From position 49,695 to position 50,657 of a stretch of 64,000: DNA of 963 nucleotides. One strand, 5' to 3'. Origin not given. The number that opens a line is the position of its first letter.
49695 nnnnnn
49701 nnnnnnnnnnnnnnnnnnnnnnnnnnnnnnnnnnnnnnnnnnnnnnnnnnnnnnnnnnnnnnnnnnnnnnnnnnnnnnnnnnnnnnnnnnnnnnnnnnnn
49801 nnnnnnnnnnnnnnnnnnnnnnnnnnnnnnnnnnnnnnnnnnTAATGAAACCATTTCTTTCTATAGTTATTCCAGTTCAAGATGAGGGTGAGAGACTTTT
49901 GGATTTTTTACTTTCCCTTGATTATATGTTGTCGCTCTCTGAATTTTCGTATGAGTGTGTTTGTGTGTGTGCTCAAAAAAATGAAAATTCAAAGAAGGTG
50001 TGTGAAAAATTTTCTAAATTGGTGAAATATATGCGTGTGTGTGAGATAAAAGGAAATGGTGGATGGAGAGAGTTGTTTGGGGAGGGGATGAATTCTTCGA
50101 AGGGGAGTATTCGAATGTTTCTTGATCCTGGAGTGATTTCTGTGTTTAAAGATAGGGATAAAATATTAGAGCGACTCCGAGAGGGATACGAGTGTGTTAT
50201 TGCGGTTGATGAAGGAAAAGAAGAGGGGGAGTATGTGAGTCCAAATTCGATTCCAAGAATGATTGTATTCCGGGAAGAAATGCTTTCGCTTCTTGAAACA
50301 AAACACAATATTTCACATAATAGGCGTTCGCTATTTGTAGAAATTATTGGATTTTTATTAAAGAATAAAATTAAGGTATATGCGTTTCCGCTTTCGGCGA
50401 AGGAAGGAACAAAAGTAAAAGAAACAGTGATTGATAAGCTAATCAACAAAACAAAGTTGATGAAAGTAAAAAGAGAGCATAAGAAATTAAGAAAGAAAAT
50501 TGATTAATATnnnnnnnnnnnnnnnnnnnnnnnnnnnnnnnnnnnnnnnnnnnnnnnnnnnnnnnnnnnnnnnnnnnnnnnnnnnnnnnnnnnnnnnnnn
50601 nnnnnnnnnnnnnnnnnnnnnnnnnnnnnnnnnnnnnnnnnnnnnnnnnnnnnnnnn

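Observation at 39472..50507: Type IV pilus locus with tandem near-identical pilins, two LamG-domain minor pilins and a membrane-anchored TrwB/HerA-like ATPase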

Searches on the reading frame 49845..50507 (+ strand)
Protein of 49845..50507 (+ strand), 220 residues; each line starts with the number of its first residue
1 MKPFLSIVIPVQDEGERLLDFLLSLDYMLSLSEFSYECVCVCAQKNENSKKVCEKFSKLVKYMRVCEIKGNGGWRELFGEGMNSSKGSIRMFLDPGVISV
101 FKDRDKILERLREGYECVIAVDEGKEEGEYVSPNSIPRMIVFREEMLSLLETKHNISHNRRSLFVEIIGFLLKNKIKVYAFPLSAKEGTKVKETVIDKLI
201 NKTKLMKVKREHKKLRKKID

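Call 3: search_protein_families(library=pfam, proteins=[window:49845-50507:+], max_evalue=0.01)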
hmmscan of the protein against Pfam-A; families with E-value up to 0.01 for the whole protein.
window:49845-50507:+ (220 aa): 1 family
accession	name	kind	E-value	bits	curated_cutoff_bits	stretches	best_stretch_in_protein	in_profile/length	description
PF00535.33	Glycos_transf_2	-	0.00095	19.6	23.3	1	6-157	1-153/168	Glycosyl transferase family 2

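Call 8: search_protein_families(library=ncbifam, proteins=[window:49845-50507:+], max_evalue=0.01)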
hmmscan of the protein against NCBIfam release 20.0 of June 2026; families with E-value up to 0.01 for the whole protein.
window:49845-50507:+ (220 aa): 0 families
